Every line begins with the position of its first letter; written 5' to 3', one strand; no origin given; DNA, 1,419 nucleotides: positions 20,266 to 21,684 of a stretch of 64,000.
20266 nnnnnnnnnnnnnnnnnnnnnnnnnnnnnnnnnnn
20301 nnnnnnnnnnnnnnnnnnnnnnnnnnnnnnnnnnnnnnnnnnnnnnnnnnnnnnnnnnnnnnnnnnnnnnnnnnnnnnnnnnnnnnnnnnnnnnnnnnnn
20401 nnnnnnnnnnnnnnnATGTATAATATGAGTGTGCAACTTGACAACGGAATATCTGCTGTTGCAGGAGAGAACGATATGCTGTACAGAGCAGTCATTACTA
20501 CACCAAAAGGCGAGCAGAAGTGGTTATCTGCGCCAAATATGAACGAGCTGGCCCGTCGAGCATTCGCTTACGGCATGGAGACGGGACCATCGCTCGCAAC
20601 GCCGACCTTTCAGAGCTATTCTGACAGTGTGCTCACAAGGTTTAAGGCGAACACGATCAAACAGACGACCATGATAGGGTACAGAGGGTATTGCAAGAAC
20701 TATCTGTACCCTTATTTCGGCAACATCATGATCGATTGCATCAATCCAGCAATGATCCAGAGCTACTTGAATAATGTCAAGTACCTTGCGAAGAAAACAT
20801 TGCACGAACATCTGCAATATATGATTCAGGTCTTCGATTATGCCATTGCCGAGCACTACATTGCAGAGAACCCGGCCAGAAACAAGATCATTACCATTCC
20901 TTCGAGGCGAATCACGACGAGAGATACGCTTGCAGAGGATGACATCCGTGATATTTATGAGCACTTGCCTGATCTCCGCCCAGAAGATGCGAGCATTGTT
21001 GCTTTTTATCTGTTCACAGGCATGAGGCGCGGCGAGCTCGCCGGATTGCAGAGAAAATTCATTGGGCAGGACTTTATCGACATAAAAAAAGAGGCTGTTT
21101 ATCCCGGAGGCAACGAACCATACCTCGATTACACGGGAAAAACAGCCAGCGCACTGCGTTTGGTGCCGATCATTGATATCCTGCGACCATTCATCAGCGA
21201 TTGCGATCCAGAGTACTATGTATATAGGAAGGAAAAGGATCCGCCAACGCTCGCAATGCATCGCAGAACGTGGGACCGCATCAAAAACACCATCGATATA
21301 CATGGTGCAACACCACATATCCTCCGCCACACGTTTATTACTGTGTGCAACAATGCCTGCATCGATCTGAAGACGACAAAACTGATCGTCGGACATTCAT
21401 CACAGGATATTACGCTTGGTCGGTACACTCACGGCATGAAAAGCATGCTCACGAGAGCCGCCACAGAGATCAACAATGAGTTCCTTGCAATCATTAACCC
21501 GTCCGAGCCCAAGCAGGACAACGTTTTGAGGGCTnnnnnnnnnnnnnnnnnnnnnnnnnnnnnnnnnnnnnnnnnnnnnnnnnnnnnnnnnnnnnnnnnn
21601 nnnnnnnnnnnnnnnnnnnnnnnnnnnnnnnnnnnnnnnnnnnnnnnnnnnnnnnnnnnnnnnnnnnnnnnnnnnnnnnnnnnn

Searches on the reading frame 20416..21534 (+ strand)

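Call 11: search_protein_families(library=phrogs, proteins=[window:20416-21534:+], max_evalue=0.001)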
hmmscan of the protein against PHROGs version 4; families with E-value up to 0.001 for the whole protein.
window:20416-21534:+ (373 aa): 5 families
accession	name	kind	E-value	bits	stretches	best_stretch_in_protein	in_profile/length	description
phrog_1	-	integration and excision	9.5e-52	178.1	1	32-365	132-460/611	integrase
phrog_216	-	integration and excision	6.1e-25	88.9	1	131-357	17-241/301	integrase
phrog_7685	-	integration and excision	7.6e-08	33.2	1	297-354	180-237/240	integrase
phrog_23783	-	integration and excision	3.2e-06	28.2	1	63-155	60-150/162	integrase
phrog_7269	-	integration and excision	0.00027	21.8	1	281-348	12-77/89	integrase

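Call 12: search_protein_families(library=pfam, proteins=[window:20416-21534:+], max_evalue=0.01)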
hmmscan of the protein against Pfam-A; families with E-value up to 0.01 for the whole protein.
window:20416-21534:+ (373 aa): 4 families
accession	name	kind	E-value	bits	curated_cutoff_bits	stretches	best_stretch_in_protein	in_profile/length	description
PF00589.27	Phage_integrase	-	3.8e-12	46.8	27.1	1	172-340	3-168/172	Phage integrase family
PF22022.2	Phage_int_M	-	1.5e-09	38.4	27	1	72-155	8-91/96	Phage integrase central domain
PF14659.12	Phage_int_SAM_3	-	8.3e-08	32.8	22.6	1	64-120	1-56/58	Phage integrase, N-terminal SAM-like domain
PF13102.12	Phage_int_SAM_5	-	8.2e-05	23.3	22.3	1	65-154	2-93/98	Phage integrase SAM-like domain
